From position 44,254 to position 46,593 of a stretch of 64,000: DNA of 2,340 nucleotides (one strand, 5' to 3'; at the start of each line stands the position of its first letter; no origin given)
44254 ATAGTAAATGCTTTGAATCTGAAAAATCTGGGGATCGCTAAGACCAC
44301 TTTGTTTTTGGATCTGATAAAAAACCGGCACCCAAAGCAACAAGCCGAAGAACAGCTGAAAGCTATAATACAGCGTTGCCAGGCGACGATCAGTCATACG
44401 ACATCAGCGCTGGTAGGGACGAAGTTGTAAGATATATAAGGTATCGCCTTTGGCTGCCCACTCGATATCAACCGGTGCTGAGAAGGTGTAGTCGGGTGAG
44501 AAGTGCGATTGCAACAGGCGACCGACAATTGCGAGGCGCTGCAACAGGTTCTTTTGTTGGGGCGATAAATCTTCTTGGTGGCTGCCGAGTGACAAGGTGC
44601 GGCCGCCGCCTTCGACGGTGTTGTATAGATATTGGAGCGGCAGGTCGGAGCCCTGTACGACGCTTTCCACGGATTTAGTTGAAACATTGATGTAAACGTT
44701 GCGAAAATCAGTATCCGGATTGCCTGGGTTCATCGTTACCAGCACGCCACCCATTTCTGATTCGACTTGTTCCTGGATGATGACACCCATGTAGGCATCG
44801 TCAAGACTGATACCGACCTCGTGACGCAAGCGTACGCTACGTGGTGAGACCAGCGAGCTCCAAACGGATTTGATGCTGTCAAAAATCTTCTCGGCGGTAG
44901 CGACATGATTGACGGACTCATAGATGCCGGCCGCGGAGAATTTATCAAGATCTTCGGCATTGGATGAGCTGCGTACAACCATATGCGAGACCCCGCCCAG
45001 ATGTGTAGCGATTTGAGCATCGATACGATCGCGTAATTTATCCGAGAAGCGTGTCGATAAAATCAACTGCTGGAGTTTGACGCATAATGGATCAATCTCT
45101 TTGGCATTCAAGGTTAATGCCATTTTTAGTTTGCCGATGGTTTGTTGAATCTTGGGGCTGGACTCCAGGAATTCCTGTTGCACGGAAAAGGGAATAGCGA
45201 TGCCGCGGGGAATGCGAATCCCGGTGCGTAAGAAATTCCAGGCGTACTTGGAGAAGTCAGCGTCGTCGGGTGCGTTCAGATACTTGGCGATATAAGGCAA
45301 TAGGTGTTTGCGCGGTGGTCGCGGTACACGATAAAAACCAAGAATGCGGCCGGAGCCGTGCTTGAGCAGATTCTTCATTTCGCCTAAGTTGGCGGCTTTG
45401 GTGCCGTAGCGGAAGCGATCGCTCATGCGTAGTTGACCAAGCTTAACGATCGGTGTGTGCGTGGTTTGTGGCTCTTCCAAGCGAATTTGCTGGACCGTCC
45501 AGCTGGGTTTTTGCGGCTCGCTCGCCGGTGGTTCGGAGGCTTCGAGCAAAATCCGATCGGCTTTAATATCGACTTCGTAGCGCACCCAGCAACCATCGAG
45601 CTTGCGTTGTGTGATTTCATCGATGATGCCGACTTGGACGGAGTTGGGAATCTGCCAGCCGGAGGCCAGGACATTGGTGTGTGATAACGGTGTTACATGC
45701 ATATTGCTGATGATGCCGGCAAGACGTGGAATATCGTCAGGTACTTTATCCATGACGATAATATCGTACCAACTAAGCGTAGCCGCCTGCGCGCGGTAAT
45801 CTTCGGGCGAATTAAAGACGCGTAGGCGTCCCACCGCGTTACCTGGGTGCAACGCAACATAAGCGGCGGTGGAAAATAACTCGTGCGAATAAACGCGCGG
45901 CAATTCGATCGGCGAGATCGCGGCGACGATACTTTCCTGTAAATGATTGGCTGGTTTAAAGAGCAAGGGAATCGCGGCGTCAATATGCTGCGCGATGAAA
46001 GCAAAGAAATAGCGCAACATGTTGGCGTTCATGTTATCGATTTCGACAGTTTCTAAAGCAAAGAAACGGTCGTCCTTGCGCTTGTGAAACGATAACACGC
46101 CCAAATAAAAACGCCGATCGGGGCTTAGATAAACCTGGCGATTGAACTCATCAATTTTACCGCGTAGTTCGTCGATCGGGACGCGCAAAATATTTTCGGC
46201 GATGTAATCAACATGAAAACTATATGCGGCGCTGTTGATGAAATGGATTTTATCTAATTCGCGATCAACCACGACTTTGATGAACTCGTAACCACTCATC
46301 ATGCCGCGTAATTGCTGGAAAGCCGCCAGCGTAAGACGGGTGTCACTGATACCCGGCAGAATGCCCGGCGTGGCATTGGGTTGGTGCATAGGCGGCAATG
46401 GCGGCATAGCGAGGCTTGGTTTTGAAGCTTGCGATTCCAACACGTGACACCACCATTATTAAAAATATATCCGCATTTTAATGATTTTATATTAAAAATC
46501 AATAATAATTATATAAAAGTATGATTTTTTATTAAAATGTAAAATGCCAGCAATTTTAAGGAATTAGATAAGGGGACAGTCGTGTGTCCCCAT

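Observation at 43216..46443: Domain-permuted PEP-utilising phosphotransferase tightly coupled to an MFS transporter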

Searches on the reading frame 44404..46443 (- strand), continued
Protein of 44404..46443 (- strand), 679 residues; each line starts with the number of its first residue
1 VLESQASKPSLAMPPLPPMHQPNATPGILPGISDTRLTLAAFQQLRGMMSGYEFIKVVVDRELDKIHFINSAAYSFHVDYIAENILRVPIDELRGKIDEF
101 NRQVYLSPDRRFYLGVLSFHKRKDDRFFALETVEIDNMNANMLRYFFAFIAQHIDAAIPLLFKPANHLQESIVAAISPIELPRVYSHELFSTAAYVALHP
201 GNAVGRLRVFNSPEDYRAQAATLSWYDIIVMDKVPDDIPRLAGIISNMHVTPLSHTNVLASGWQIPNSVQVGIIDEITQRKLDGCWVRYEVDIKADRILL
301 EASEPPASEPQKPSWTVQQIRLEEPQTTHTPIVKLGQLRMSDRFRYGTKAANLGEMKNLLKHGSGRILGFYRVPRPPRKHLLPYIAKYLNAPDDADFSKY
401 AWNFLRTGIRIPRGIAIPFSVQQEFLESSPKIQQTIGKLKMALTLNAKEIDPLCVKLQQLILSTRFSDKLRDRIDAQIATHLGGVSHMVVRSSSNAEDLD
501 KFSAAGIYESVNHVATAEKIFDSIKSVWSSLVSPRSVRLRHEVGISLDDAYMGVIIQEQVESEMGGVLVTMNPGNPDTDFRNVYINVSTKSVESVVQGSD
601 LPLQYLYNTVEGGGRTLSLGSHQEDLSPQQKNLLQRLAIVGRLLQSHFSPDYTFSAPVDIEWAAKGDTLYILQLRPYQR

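Call 82: search_dna_similar(query=L084:8965-9954:+, collection=plasmids, mode=protein, max_evalue=0.001, max_rows=40)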
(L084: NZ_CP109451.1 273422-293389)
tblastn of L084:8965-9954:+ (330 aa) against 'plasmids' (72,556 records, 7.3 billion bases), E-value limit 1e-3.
Records with a match: 3; places in all: 3; records where one place covers at least 80% of the query: 3.
Best place of each record, by identity: >=99% 1; 60-80% 2.
By first word of the organism name: Streptomyces 3.
By predicted mobility (MOB-suite, as given by PLSDB): non-mobilizable 2; mobilizable 1.
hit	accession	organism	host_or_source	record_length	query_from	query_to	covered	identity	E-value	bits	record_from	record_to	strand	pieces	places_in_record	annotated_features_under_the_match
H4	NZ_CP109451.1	Streptomyces sp. NBC_01471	-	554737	17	330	95%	100.0%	0e+0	632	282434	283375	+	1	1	PEP/pyruvate-binding domain-containing protein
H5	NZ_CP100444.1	Streptomyces rimosus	pure culture,OTC cluster deletion ...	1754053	17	330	95%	78.7%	2e-159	499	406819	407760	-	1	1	record has no annotation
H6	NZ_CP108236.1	Streptomyces sp. NBC_00080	-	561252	17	330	95%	77.7%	2e-158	497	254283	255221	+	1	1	PEP/pyruvate-binding domain-containing protein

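Call 87: search_solved_structures(query=L084:7604-8965:+, max_evalue=0.001)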
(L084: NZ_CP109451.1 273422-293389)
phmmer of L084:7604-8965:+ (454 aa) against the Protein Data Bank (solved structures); distinct sequences matched with E-value up to 0.001: 6.
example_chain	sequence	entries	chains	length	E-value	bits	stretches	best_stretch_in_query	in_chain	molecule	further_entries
3wo1_A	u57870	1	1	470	2.6e-50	174.8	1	60-334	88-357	Alanine-anticapsin ligase BacD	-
3wnz_A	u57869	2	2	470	2.4e-49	171.6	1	60-334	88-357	Alanine-anticapsin ligase BacD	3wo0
3vmm_A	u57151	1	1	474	2.5e-49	171.6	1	60-334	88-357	Alanine-anticapsin ligase BacD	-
3vot_A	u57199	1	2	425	4.8e-11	45.4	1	71-334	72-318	L-amino acid ligase, BL00235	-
4dim_A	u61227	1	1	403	5.7e-09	38.5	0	256-335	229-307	Phosphoribosylglycinamide synthetase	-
8evy_B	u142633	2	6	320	1.1e-08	37.6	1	94-180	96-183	D-alanine--D-alanine ligase B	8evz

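Call 97: search_protein_families(library=padloc, proteins=[window:44404-46443:-], max_evalue=0.01)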
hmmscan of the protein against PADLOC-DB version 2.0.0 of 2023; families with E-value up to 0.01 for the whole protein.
window:44404-46443:- (679 aa): 0 families

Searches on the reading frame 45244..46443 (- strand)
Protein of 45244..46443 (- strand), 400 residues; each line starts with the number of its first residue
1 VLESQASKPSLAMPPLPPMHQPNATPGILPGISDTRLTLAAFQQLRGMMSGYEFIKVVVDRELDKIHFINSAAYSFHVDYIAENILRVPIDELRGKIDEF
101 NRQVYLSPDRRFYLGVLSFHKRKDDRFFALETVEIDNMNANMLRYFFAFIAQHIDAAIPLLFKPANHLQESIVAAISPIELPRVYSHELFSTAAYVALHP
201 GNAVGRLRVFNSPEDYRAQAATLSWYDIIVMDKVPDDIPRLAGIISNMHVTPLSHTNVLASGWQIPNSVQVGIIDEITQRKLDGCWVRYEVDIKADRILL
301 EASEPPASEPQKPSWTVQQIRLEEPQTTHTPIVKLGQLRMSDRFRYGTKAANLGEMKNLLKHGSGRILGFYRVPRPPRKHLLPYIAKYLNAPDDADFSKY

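Call 16: search_protein_representatives(protein=window:45244-46443:-)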
Query: 400 residues. Proteins with E-value up to 0.001 (for the whole library): 962; up to 1e-10: 310; up to 1e-30: 27. The best 150 are listed.
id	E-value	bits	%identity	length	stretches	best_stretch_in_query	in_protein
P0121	1.8e-133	461.8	57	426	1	32-392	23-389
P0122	2.6e-123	428.4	52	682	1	31-397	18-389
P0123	1.4e-118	412.8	50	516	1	29-399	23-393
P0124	2.3e-108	379.2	48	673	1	15-396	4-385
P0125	3.0e-96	339.3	48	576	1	48-393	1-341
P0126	8.5e-93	327.9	44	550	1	31-393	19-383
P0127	1.2e-92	327.4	57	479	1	54-350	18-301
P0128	2.5e-80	286.9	49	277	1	37-296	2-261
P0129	1.8e-79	284.0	42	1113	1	34-394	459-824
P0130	6.7e-73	262.4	45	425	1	35-324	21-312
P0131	1.0e-72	261.8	47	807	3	124-313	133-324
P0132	1.7e-58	215.0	53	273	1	30-246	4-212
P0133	2.4e-57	211.2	39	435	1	30-395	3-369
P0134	4.5e-55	203.7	53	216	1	18-217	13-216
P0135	1.5e-53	198.7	43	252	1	32-252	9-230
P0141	1.7e-38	149.1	37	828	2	24-173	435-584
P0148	1.0e-29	120.2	33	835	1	38-291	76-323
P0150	4.3e-29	118.2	28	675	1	39-359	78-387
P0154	1.9e-27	112.8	30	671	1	30-357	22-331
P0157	4.3e-27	111.6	30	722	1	15-363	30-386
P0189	9.0e-21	90.8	27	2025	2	161-359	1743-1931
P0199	9.1e-20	87.5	31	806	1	39-315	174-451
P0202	1.3e-19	87.0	31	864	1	29-361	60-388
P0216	9.5e-19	84.1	31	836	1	50-373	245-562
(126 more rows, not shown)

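Call 18: search_protein_families(library=pfam, proteins=[P0129, P0141, P0148, P0150, P0154, P0157, P0189, P0199, P0202, P0216], max_evalue=0.01)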
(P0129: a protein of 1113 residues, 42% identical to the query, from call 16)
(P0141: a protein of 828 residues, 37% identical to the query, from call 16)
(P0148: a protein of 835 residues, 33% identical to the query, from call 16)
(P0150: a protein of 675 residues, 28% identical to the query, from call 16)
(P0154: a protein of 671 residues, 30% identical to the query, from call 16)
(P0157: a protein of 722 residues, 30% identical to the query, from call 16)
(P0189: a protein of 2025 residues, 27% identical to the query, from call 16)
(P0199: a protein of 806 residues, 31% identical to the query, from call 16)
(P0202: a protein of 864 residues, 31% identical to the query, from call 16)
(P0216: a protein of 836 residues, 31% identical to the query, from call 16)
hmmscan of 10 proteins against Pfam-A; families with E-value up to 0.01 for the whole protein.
P0129 (1113 aa): 2 families
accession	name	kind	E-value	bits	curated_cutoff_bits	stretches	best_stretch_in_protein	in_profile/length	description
PF01326.24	PPDK_N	-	1.1e-32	114.1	27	1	840-1111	18-309/328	Pyruvate phosphate dikinase, AMP/ATP-binding domain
PF18130.6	ATPgrasp_N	-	3.4e-05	24.8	27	1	54-99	34-79/81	ATP-grasp N-terminal domain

P0141 (828 aa): 1 family
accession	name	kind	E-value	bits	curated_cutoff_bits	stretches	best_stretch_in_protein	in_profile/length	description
PF18130.6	ATPgrasp_N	-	0.00086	20.3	27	1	59-96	42-79/81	ATP-grasp N-terminal domain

P0148 (835 aa): 1 family
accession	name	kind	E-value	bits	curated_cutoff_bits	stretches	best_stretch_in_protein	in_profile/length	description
PF01326.24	PPDK_N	-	1.7e-19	70.8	27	1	541-831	19-310/328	Pyruvate phosphate dikinase, AMP/ATP-binding domain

P0150 (675 aa): 1 family
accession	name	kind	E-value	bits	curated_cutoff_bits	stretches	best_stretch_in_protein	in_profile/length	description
PF01326.24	PPDK_N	-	8.1e-51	173.7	27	1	373-672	3-308/328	Pyruvate phosphate dikinase, AMP/ATP-binding domain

P0154 (671 aa): 2 families
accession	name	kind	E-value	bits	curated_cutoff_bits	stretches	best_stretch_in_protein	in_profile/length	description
PF01326.24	PPDK_N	-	3.3e-52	178.2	27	1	318-620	2-309/328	Pyruvate phosphate dikinase, AMP/ATP-binding domain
PF25473.1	MXRA7_helical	-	0.0055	17.2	22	0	361-393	12-44/64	MXRA7 helical domain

P0157 (722 aa): 1 family
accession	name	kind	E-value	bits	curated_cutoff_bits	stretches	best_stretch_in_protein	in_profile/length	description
PF01326.24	PPDK_N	-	1.4e-41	143.3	27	1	443-716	18-310/328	Pyruvate phosphate dikinase, AMP/ATP-binding domain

P0189 (2025 aa): 2 families
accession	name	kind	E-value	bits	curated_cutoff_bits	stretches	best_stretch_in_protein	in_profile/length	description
PF01326.24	PPDK_N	-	5e-37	128.4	27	2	448-751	4-308/328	Pyruvate phosphate dikinase, AMP/ATP-binding domain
PF23197.1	IG_AIR9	-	1.5e-07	31.6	27.5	1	976-1040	7-68/87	AIR9 A9 domain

P0199 (806 aa): 1 family
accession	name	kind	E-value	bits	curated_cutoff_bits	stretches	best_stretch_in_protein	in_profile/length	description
PF01326.24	PPDK_N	-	7.1e-23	81.8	27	1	496-803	4-311/328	Pyruvate phosphate dikinase, AMP/ATP-binding domain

P0202 (864 aa): 1 family
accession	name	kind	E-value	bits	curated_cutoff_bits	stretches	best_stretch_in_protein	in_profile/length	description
PF01326.24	PPDK_N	-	5.3e-20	72.4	27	1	570-861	35-308/328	Pyruvate phosphate dikinase, AMP/ATP-binding domain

P0216 (836 aa): 5 families
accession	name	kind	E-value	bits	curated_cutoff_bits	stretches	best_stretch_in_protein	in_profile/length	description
PF01326.24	PPDK_N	-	1.1e-21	77.9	27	1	538-833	5-308/328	Pyruvate phosphate dikinase, AMP/ATP-binding domain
PF13620.12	CarboxypepD_reg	-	1.9e-10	41.4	32.3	1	20-98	1-79/82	Carboxypeptidase regulatory-like domain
PF17210.9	SdrD_B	-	6.4e-06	26.8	29.7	1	27-72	18-64/112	SdrD B-like domain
PF13715.12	CarbopepD_reg_2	-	0.00011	22.5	32.2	1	21-99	1-75/88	CarboxypepD_reg-like domain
PF22902.2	NOMO1-like_9th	-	0.0087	16.3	27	0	18-84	2-67/75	BOS complex subunit NOMO1-like, beta sandwich domain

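Call 99: find_homologous_proteins(query=P0129)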
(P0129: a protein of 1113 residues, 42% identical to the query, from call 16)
Query P0129 (1113 aa): 20 proteins with E <= 0.001 among 8000 candidates.
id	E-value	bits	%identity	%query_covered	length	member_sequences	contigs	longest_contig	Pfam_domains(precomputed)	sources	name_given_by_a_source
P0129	0.0e+0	2573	100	100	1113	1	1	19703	PF01326.25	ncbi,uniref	ncbi:PEP/pyruvate-binding domain-containing protein [Streptomyces sp. NPDC048191]|uniref:PEP/pyruvat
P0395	0.0e+0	1673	67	100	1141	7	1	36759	PF01326.25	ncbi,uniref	ncbi:PEP/pyruvate-binding domain-containing protein [Streptomyces sp. NPDC058246]|uniref:PEP/pyruvat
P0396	0.0e+0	1365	59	100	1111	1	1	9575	PF13535.12,PF01326.25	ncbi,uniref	ncbi:PEP/pyruvate-binding domain-containing protein [Streptomyces sp. NPDC048629]|uniref:PEP/pyruvat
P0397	0.0e+0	1291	56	100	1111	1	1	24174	PF13535.12,PF01326.25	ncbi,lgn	ncbi:PEP/pyruvate-binding domain-containing protein [Streptomyces sp. NPDC005125]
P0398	0.0e+0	1242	55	100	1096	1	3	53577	PF18130.7,PF01326.25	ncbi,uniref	ncbi:PEP/pyruvate-binding domain-containing protein [Streptomyces sp. NPDC127178]|uniref:PEP/pyruvat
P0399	0.0e+0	1211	53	100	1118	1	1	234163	PF13535.12,PF01326.25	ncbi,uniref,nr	ncbi:PEP/pyruvate-binding domain-containing protein [Wenjunlia tyrosinilytica]|uniref:ATP-grasp doma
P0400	0.0e+0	1157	51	100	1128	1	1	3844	PF13535.12,PF01326.25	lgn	-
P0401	0.0e+0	1150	52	100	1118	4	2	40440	PF13535.12,PF18130.7,PF01326.25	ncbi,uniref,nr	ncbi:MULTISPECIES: PEP/pyruvate-binding domain-containing protein [Streptomyces]|uniref:PEP/pyruvate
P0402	0.0e+0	1143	52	100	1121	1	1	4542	PF13535.12,PF01326.25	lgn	-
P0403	0.0e+0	1134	51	100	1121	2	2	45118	PF13535.12,PF01326.25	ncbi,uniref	ncbi:PEP/pyruvate-binding domain-containing protein [Streptomyces sp. NPDC057271]|uniref:PEP/pyruvat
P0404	0.0e+0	1088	50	100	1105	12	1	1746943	PF13535.12,PF01326.25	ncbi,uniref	ncbi:PEP/pyruvate-binding domain-containing protein [Streptomyces sp. NPDC016562]|uniref:PEP/pyruvat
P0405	9.5e-288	976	51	83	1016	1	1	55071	PF18130.7,PF01326.25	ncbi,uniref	ncbi:PEP/pyruvate-binding domain-containing protein [Streptomyces sp. NPDC056632]|uniref:PEP/pyruvat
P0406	5.6e-276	937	46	100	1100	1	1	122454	PF01326.25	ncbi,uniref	ncbi:PEP/pyruvate-binding domain-containing protein [Streptomyces sp. NPDC060022]|uniref:PEP/pyruvat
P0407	8.5e-275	933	46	100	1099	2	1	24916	PF01326.25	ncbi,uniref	ncbi:PEP/pyruvate-binding domain-containing protein [Streptomyces sp. NPDC048527]|uniref:PEP/pyruvat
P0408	3.2e-273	927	46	100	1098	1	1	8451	PF01326.25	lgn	-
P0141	6.1e-188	645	45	55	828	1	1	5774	-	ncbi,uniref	ncbi:hypothetical protein [Streptomyces sp. NPDC000410]|uniref:ATP-grasp domain-containing protein n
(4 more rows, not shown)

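Call 100: find_encoding_contigs(protein=P0404, flank=9000, max_places=1)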
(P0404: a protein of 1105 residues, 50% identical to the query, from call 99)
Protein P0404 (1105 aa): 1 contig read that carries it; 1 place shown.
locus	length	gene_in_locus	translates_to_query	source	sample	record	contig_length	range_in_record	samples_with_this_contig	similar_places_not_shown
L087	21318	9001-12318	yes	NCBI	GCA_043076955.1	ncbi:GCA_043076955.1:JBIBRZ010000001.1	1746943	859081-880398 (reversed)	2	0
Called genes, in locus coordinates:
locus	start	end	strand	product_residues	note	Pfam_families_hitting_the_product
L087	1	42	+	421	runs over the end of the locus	PF05977:MFS_3, PF07690:MFS_1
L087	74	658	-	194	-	PF19853:DUF6328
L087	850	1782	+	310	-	PF00106:adh_short, PF08659:KR, PF13561:adh_short_C2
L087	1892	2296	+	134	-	PF06150:ChaB, PF07498:Rho_N (faint)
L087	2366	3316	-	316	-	-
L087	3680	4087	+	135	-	-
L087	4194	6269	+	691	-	PF01522:Polysacc_deac_1, PF13506:Glyco_transf_21, PF00535:Glycos_transf_2, PF13641:Glyco_tranf_2_3, PF01644:Chitin_synth_1 (weak), PF03142:Chitin_synth_2 (weak), PF13632:Glyco_trans_2_3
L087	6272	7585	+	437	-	PF01757:Acyl_transf_3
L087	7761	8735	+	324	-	PF00116:COX2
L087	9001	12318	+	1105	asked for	PF13535:ATP-grasp_4 (faint), PF01326:PPDK_N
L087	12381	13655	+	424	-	PF07690:MFS_1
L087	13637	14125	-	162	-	-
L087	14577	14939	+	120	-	PF06737:Transglycosylas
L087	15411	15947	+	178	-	-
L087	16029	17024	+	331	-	PF01370:Epimerase, PF16363:GDP_Man_Dehyd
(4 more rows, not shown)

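Call 101: find_encoding_contigs(protein=P0399, flank=9000, max_places=1)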
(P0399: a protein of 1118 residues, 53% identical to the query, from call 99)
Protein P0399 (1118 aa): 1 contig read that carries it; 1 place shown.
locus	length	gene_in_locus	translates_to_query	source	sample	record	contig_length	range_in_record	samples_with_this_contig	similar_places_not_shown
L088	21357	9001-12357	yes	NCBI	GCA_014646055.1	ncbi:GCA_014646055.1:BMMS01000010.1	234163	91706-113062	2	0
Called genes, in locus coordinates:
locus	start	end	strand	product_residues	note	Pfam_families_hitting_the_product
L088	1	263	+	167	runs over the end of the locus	PF02452:PemK_toxin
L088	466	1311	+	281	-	PF13230:GATase_4, PF13522:GATase_6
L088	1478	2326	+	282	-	PF21863:HTH_67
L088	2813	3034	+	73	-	-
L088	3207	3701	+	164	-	PF09056:Phospholip_A2_3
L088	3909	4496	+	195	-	PF11716:MDMPI_N, PF12867:DinB_2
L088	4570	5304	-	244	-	-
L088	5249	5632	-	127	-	PF19609:DUF6114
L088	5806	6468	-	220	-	PF19741:DUF6230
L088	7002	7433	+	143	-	PF00720:SSI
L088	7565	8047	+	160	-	PF25109:HAD_PNKP, PF24694:LNS2_PITM1-3 (weak)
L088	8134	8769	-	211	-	-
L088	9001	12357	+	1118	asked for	PF13535:ATP-grasp_4 (weak), PF01326:PPDK_N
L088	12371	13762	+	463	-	PF07690:MFS_1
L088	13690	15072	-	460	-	PF00989:PAS (faint), PF13426:PAS_9 (faint), PF08448:PAS_4, PF00196:GerE (weak)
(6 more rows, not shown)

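Call 102: find_encoding_contigs(protein=P0406, flank=9000, max_places=1)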
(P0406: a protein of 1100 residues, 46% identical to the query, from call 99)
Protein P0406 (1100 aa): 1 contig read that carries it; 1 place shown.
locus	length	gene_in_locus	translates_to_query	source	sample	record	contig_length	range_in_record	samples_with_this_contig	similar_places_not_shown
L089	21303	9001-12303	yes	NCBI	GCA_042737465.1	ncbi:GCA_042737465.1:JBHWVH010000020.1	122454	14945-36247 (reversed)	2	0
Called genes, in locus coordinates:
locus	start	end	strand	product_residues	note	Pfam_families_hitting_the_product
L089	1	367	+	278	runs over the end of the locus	-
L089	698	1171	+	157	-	-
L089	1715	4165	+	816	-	-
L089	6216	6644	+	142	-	PF01797:Y1_Tnp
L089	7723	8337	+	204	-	-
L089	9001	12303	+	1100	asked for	PF01326:PPDK_N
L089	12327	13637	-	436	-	PF13426:PAS_9 (faint), PF00989:PAS (weak), PF08448:PAS_4, PF00196:GerE (weak)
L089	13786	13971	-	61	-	-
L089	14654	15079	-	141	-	-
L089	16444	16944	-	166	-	PF04542:Sigma70_r2, PF08281:Sigma70_r4_2, PF04545:Sigma70_r4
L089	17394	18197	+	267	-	PF00877:NLPC_P60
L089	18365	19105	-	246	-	-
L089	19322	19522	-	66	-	PF13490:zf-HC2 (faint)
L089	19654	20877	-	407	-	PF00067:p450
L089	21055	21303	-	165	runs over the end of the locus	PF02467:Whib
